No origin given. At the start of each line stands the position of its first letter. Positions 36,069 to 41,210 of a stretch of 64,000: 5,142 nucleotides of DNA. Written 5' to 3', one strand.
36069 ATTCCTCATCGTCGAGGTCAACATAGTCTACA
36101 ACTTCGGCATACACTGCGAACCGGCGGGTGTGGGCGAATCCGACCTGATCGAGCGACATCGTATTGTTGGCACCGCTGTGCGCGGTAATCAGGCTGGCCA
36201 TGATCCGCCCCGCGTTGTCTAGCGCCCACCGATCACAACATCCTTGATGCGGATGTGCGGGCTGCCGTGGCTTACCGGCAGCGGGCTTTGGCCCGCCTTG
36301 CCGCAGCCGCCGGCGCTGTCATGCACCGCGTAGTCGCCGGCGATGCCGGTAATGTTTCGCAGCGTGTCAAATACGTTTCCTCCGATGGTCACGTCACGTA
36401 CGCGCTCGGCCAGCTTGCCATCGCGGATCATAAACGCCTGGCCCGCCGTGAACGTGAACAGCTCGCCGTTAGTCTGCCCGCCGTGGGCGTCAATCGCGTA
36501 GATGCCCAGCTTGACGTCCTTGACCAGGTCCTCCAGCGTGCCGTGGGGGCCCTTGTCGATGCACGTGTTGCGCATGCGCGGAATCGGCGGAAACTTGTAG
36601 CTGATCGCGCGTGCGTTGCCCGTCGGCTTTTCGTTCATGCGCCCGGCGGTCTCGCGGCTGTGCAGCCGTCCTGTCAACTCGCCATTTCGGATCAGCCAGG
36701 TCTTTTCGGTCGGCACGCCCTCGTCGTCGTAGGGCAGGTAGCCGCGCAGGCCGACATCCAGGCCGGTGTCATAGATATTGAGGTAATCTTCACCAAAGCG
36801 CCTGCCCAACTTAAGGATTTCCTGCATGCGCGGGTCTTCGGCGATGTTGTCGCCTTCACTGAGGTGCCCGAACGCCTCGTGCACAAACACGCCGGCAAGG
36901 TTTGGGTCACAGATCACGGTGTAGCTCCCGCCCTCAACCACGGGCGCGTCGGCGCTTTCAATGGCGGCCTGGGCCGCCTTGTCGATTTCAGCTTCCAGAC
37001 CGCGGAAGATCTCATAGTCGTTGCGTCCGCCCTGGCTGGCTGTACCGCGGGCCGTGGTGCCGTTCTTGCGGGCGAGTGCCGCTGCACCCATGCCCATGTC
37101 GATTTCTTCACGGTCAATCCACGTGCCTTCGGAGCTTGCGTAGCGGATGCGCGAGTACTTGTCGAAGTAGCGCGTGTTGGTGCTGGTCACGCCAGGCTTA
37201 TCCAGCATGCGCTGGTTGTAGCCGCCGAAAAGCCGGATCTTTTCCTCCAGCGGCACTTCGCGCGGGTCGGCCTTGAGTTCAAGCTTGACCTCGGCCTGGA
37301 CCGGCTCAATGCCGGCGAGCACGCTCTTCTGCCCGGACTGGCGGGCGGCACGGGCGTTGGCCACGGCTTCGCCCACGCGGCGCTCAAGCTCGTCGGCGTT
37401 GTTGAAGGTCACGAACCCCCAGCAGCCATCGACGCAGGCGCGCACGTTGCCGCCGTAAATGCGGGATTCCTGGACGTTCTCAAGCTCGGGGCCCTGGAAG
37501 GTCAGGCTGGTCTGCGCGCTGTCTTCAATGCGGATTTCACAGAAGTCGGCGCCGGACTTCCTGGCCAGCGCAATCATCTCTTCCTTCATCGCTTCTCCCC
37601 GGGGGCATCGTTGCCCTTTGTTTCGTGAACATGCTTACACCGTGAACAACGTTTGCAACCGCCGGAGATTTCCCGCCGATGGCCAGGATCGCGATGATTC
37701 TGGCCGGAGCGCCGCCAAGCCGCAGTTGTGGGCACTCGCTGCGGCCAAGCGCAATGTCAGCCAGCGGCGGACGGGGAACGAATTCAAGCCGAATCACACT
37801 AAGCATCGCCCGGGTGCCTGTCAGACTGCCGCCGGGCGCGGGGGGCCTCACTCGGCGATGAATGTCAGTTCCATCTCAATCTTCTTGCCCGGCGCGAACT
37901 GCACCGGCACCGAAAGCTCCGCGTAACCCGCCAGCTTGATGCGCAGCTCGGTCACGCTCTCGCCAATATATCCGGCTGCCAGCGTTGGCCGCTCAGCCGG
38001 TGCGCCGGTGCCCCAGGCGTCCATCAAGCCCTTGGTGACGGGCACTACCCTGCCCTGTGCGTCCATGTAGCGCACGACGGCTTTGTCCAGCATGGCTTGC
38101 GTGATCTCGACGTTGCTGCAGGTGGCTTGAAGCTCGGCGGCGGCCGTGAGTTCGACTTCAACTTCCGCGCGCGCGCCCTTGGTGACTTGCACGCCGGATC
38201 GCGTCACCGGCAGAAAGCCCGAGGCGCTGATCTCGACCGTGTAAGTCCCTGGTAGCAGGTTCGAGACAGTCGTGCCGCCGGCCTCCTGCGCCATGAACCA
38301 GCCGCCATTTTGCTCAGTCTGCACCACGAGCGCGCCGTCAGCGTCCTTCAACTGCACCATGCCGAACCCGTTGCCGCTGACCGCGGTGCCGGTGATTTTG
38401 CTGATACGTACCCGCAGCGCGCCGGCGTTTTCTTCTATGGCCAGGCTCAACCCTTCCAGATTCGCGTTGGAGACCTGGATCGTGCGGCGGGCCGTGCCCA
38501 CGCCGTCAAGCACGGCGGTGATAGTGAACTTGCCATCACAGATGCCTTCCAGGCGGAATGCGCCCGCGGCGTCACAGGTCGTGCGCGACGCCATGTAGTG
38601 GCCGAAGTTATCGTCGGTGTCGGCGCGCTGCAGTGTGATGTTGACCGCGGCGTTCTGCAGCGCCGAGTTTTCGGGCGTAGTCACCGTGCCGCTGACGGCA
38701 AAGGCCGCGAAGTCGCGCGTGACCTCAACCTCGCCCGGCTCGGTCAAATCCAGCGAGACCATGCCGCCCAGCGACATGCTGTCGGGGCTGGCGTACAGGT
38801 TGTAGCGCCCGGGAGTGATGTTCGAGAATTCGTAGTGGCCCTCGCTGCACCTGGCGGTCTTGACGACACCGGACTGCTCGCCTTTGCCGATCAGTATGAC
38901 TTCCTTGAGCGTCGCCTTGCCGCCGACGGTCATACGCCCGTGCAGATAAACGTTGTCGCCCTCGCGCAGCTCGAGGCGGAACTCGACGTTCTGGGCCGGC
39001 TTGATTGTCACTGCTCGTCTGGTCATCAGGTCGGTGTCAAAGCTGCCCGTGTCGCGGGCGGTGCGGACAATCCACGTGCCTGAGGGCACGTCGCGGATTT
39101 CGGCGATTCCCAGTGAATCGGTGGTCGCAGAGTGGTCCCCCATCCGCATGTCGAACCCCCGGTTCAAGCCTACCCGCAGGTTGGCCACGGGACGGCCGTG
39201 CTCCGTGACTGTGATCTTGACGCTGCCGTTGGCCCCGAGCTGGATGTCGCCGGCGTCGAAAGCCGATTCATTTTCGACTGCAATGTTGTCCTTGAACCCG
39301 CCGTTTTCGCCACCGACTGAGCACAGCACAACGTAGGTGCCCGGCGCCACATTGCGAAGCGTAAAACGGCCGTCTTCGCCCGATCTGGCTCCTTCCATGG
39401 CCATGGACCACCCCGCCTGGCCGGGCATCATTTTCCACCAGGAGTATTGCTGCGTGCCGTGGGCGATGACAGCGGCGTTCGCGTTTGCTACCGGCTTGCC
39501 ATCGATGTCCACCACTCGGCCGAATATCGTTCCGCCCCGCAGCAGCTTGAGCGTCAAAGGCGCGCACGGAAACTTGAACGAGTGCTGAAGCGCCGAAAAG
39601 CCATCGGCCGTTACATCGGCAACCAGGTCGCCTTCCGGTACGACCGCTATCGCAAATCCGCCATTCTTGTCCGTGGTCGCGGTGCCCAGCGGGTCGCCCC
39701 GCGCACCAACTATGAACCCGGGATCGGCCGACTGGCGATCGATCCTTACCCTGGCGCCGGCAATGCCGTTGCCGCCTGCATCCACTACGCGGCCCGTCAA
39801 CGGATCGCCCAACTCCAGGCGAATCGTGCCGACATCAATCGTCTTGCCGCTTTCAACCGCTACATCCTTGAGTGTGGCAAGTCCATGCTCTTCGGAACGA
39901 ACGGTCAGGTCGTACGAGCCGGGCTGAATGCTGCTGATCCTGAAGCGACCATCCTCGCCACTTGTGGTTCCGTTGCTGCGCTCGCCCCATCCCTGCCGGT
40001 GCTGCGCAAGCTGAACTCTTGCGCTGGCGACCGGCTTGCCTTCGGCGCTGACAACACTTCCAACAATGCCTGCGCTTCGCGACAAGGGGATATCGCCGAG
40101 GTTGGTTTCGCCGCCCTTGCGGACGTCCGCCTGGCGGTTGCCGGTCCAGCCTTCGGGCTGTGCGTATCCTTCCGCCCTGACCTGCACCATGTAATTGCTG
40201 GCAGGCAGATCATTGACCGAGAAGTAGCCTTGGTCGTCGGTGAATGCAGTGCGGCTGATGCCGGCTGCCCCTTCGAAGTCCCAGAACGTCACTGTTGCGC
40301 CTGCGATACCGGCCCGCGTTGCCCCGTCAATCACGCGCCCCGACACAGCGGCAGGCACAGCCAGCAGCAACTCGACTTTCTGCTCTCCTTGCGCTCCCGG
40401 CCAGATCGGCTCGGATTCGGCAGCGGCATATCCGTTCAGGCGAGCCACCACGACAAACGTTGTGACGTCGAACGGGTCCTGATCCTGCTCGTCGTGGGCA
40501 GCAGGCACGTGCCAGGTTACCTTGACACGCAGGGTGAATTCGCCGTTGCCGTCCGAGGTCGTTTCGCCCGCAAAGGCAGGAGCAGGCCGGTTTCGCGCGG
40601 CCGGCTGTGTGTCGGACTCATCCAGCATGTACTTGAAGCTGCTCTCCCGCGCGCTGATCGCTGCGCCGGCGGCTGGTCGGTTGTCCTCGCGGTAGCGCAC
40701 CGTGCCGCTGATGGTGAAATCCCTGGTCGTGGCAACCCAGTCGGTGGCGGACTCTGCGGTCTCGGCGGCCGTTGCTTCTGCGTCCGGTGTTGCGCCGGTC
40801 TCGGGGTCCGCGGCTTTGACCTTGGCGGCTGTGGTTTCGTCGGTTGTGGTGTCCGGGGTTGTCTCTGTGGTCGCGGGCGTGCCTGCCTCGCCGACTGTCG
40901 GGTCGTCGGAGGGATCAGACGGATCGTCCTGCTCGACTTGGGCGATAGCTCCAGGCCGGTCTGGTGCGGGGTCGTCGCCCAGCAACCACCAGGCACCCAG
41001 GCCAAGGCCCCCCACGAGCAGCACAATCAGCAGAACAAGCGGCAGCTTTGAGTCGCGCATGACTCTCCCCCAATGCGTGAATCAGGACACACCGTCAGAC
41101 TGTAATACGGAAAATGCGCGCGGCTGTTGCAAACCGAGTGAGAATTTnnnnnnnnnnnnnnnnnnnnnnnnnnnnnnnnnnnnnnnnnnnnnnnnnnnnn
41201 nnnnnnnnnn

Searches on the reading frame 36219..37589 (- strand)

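Call 91: search_protein_families(library=pfam, proteins=[window:36219-37589:-], max_evalue=0.00001)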
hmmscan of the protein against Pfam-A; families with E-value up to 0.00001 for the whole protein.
window:36219-37589:- (456 aa): 3 families
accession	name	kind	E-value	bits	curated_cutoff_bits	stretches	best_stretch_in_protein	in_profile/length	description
PF19289.4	PmbA_TldD_3rd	-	1.5e-56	191.5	22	1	221-455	2-220/220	PmbA/TldA metallopeptidase C-terminal domain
PF01523.21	PmbA_TldD_1st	-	3.9e-13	49.8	20.9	1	17-79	1-65/65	PmbA/TldA metallopeptidase domain 1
PF19290.4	PmbA_TldD_2nd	-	7.8e-10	39.6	20.9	1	108-210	2-102/109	PmbA/TldA metallopeptidase central domain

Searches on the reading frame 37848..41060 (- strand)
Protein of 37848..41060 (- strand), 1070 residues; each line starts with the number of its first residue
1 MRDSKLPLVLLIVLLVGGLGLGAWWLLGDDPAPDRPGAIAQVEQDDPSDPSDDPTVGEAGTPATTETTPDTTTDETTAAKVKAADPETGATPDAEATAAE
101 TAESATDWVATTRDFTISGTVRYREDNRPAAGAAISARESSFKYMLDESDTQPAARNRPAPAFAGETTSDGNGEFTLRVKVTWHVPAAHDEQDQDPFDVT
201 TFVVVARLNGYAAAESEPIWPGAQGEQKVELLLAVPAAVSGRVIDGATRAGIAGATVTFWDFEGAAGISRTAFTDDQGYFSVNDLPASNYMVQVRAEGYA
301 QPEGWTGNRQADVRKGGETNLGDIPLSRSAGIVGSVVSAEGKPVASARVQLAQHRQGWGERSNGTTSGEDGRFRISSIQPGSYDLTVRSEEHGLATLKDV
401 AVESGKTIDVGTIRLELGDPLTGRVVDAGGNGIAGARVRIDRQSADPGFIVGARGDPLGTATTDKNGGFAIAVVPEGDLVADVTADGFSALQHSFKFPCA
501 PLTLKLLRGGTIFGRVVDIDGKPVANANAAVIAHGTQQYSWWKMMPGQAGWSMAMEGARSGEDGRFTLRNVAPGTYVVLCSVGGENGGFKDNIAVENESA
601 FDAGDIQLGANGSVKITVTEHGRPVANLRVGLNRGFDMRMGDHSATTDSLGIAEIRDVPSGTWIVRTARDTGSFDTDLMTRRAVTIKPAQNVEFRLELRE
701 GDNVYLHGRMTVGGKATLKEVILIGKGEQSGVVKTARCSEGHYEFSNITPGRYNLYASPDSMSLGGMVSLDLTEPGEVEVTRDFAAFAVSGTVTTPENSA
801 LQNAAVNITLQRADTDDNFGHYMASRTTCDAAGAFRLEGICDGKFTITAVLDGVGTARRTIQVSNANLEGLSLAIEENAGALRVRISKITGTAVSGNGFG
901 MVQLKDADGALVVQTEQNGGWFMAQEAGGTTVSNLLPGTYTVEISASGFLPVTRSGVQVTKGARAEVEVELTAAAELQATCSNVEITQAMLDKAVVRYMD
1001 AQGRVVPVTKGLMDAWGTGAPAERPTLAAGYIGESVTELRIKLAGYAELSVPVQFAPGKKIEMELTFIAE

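Call 91: search_protein_families(library=pfam, proteins=[window:37848-41060:-], max_evalue=0.00001)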
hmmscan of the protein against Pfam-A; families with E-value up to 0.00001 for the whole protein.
window:37848-41060:- (1070 aa): 13 families
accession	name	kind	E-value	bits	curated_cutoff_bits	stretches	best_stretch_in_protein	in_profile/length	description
PF13620.12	CarboxypepD_reg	-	4.9e-77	254.8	32.3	6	332-415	2-81/82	Carboxypeptidase regulatory-like domain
PF13715.12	CarbopepD_reg_2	-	1.6e-31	108.6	32.2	1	239-301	1-57/88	CarboxypepD_reg-like domain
PF17802.7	SpaA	-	3.2e-18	66.1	23.1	0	244-293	8-57/91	Prealbumin-like fold domain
PF14686.12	fn3_3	-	4.6e-18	65.2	24.4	0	368-409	32-74/75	Polysaccharide lyase family 4, domain II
PF17210.9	SdrD_B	-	2.5e-17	63.5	29.7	0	247-304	19-75/112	SdrD B-like domain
PF10670.15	DUF4198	-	7.7e-15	56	34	0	506-581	143-206/209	Domain of unknown function (DUF4198)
PF09430.16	EMC7_beta-sandw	-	3.1e-12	47.2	26.6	0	269-300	20-51/122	ER membrane protein complex subunit 7, beta-sandwich domain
PF20598.4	DUF6795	-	1.1e-11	45.3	27.4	0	335-378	3-46/103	Domain of unknown function (DUF6795)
PF00775.27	Dioxygenase_C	-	2.7e-10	40.4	27.3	0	512-578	32-98/182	Dioxygenase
PF08308.17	PEGA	-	7.6e-09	35.8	20.8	0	930-972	27-68/71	PEGA domain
PF24421.1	Ig_J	-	1.7e-08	35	29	0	728-756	53-81/104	Tip attachment protein J, Ig-like domain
PF24025.1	Ig_DR_A0283-like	-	4.3e-07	30.6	27.1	0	335-387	12-62/102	DR_A0283-like, Ig-like domain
PF07495.19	Y_Y_Y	-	8e-06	26.1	26.6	0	931-946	31-46/65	Y_Y_Y domain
